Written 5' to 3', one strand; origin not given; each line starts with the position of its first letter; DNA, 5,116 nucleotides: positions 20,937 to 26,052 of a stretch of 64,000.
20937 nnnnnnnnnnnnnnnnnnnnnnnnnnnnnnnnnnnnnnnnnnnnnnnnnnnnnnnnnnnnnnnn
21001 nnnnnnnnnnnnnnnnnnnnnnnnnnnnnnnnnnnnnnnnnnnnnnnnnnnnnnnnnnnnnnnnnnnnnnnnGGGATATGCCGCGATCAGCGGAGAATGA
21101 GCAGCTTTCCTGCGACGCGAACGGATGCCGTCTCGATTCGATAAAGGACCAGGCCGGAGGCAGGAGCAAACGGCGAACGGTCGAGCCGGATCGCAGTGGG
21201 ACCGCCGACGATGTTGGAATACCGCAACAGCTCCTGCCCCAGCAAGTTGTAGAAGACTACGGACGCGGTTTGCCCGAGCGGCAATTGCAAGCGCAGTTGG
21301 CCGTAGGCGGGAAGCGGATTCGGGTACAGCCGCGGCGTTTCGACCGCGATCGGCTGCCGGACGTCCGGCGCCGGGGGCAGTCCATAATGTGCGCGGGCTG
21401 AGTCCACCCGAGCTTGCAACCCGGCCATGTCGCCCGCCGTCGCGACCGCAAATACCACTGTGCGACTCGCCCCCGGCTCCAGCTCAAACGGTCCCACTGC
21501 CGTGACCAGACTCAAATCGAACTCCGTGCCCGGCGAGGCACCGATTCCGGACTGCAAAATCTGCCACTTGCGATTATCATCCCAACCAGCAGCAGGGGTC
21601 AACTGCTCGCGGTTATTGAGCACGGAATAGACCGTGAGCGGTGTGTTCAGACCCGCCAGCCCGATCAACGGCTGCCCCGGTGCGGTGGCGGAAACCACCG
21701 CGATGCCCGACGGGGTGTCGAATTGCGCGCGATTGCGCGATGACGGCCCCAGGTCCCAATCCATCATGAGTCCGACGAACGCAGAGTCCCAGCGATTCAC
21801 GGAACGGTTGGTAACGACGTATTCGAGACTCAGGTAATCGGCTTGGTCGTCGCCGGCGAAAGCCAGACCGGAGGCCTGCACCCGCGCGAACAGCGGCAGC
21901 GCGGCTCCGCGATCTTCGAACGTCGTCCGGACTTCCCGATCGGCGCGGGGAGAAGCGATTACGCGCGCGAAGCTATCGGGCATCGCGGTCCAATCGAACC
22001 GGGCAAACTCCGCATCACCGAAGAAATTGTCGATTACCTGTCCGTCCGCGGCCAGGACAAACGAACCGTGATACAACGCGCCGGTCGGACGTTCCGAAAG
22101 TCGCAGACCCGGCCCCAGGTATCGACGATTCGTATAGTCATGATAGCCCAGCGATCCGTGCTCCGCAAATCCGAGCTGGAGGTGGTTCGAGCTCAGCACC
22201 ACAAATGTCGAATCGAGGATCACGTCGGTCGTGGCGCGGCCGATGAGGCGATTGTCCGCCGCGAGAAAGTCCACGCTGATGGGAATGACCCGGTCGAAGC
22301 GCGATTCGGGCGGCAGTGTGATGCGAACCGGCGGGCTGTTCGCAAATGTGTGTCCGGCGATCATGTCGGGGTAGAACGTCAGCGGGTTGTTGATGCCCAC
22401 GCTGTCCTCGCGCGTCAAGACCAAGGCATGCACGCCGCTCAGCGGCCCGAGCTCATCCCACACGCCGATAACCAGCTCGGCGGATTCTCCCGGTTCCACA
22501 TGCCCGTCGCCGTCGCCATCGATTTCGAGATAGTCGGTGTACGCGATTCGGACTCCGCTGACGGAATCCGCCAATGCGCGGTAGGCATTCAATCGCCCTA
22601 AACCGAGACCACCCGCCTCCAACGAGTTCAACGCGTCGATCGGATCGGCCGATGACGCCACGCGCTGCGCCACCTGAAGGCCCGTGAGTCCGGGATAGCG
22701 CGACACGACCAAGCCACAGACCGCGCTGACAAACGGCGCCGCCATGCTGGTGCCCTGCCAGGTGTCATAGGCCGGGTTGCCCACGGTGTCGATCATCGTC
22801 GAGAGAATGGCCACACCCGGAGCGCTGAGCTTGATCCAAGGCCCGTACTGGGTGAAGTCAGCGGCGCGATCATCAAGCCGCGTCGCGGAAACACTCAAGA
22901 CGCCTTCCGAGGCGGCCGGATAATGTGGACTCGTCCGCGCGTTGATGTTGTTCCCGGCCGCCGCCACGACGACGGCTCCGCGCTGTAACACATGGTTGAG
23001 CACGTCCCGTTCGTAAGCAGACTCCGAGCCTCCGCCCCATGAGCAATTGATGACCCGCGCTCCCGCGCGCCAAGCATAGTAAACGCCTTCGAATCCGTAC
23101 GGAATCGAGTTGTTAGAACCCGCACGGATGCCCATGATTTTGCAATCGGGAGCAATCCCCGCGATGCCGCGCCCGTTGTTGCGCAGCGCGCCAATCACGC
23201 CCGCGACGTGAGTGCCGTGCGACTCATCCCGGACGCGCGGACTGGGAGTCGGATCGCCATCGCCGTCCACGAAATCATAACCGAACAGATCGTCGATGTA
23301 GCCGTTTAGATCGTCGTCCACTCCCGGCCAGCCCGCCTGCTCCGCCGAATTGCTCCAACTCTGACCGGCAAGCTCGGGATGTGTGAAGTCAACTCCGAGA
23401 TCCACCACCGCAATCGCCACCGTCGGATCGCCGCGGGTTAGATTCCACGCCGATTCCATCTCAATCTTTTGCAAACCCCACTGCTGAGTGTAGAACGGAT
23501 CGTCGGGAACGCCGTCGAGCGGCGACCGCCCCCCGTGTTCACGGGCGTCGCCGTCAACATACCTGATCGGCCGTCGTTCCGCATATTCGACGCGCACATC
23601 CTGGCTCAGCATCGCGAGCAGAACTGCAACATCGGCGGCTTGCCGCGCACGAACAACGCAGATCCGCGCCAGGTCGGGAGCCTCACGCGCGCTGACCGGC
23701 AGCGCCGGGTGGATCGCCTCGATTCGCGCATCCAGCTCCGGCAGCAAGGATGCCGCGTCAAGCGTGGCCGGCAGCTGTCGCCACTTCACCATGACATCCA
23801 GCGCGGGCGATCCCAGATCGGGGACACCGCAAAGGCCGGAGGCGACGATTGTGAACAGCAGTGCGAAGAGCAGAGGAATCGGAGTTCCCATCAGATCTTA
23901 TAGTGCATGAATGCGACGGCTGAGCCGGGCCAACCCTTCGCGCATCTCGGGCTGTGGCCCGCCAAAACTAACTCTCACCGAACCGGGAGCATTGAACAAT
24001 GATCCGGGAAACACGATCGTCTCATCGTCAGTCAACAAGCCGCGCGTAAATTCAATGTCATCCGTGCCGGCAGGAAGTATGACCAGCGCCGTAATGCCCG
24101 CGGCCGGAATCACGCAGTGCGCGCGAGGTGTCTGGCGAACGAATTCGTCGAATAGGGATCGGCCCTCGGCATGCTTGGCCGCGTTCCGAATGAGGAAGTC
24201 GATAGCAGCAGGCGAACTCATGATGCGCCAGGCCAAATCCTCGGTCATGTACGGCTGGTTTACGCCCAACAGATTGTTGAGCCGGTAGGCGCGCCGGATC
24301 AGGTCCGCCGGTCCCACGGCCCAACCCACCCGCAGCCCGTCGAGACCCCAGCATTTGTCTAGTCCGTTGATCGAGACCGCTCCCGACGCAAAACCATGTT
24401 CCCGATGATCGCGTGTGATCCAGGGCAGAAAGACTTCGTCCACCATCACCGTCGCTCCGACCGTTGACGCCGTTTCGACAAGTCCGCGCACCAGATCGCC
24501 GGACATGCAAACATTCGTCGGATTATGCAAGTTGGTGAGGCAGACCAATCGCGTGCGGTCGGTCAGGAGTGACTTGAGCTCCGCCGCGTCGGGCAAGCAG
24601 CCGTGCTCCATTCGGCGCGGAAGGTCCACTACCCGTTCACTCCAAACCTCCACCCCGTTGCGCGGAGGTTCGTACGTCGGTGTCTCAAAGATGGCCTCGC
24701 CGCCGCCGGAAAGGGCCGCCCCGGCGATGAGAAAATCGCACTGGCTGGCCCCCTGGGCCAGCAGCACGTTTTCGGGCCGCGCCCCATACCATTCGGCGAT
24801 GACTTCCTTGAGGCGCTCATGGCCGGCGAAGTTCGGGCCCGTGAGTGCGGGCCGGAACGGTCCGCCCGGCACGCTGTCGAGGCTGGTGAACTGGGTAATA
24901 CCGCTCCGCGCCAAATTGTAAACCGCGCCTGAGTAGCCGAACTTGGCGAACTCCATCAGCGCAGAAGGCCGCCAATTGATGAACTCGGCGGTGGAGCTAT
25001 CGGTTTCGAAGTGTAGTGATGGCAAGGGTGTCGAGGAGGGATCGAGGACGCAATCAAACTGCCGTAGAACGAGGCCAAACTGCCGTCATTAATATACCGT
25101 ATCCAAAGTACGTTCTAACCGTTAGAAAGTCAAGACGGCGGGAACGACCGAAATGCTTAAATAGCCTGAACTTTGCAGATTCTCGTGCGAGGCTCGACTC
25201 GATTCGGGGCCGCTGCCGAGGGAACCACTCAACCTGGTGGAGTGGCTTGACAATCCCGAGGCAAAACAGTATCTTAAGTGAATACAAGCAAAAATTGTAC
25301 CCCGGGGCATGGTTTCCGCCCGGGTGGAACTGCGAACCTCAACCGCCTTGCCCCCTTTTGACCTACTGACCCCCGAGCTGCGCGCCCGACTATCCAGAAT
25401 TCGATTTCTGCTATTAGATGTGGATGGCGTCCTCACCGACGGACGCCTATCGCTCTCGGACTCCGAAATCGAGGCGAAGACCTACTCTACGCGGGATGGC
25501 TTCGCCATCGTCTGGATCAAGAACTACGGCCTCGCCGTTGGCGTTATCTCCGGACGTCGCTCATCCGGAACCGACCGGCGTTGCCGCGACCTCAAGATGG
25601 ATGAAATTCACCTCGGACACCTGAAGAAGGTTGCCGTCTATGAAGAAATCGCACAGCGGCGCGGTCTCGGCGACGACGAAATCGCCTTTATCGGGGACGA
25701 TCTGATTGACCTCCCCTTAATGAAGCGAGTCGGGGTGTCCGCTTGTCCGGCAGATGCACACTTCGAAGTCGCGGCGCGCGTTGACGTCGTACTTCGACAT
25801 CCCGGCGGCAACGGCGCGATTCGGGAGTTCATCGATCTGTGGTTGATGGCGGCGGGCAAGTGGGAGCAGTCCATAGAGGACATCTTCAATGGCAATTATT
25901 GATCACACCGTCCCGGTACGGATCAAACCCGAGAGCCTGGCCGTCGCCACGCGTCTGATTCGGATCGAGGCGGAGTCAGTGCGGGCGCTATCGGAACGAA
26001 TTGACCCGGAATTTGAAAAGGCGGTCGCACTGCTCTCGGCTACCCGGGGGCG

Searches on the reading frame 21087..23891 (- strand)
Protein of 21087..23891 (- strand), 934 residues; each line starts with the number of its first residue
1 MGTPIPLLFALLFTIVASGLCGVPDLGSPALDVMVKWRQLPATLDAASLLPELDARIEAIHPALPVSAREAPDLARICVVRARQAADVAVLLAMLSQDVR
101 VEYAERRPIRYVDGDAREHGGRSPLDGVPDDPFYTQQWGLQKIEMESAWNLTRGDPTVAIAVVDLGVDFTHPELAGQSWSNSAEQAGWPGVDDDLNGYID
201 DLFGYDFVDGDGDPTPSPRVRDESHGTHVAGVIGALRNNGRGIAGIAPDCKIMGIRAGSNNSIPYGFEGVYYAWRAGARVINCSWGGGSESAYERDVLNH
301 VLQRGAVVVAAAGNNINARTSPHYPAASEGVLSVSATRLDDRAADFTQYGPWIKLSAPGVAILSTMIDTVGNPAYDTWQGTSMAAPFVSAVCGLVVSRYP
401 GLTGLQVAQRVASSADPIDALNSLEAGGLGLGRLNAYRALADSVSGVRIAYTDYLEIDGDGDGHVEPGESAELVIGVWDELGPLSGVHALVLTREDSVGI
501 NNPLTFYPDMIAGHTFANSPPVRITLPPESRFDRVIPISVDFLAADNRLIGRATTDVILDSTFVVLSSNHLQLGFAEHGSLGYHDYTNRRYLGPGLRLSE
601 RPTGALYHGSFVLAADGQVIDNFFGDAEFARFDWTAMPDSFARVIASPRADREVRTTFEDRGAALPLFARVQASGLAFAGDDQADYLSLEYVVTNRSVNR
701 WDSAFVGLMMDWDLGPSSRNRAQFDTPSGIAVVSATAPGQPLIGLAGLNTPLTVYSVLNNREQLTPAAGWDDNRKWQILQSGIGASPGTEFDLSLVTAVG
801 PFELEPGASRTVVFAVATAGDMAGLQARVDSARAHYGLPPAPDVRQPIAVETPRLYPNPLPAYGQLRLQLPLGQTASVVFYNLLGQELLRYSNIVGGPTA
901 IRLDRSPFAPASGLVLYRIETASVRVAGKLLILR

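Call 33: search_protein_families(library=pfam, proteins=[window:21087-23891:-], max_evalue=0.0001)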
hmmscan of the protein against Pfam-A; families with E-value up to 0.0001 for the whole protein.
window:21087-23891:- (934 aa): 1 family
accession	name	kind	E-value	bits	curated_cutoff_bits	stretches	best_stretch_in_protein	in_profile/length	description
PF00082.27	Peptidase_S8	-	1.9e-49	169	21.8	1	157-416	3-274/288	Subtilase family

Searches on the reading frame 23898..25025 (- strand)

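Call 33: search_protein_families(library=pfam, proteins=[window:23898-25025:-], max_evalue=0.0001)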
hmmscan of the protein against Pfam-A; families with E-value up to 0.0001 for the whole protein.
window:23898-25025:- (375 aa): 1 family
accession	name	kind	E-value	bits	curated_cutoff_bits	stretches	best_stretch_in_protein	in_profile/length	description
PF00155.27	Aminotran_1_2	-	1.2e-28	100.8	19.7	1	63-368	38-361/361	Aminotransferase class I and II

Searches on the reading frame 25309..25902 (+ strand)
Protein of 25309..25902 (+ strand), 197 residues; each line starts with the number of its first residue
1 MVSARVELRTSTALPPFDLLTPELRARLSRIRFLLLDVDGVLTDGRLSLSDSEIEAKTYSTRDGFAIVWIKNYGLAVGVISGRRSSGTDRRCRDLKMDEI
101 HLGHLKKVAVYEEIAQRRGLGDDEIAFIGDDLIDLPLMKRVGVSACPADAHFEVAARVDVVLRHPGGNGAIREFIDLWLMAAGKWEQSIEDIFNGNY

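Call 3: search_protein_families(library=pfam, proteins=[window:25309-25902:+], max_evalue=0.01)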
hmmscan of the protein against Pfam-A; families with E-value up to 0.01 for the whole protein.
window:25309-25902:+ (197 aa): 2 families
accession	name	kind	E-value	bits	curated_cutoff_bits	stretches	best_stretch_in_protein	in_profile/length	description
PF08282.18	Hydrolase_3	-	3.9e-07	30.5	20.9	1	103-167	184-248/255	haloacid dehalogenase-like hydrolase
PF00702.32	Hydrolase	-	0.00034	21.5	26.4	0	70-142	110-191/191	haloacid dehalogenase-like hydrolase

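Call 4: search_protein_families(library=ncbifam, proteins=[window:25309-25902:+], max_evalue=0.01)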
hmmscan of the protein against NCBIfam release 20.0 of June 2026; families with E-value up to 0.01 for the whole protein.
window:25309-25902:+ (197 aa): 8 families
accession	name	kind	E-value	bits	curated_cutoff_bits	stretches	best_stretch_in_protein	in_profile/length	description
NF007019.0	PRK09484.1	equivalog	3e-43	147.6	208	1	23-187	17-181/187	3-deoxy-manno-octulosonate-8-phosphatase KdsC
TIGR01670.1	KdsC-phosphatas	subfamily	3.4e-42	144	106.95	1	31-182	1-152/154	3-deoxy-D-manno-octulosonate 8-phosphate phosphatase, YrbI family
NF058599.1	KDN-9-PPhBT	equivalog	6.6e-34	117.3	180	1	32-178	3-149/152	3-deoxy-D-glycero-D-galacto-nonulopyranosonate 9-phosphatase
TIGR02726.1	phenyl_P_delta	equivalog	2.5e-33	115.7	281.95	1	30-191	6-167/169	phenylphosphate carboxylase subunit delta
NF002245.0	PRK01158.1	equivalog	1e-08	34.8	198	1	106-174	157-225/233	phosphoglycolate phosphatase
TIGR01487.1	Pglycolate_arch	equivalog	1.2e-07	31.8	122.75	1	106-170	148-211/215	phosphoglycolate phosphatase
TIGR01662.1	HAD-SF-IIIA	subfamily_domain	4.3e-07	30.1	44.6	1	33-145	2-135/141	HAD-IIIA family hydrolase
TIGR00099.1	Cof-subfamily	subfamily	3.4e-05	23.6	137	1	104-169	186-250/256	Cof-type HAD-IIB family hydrolase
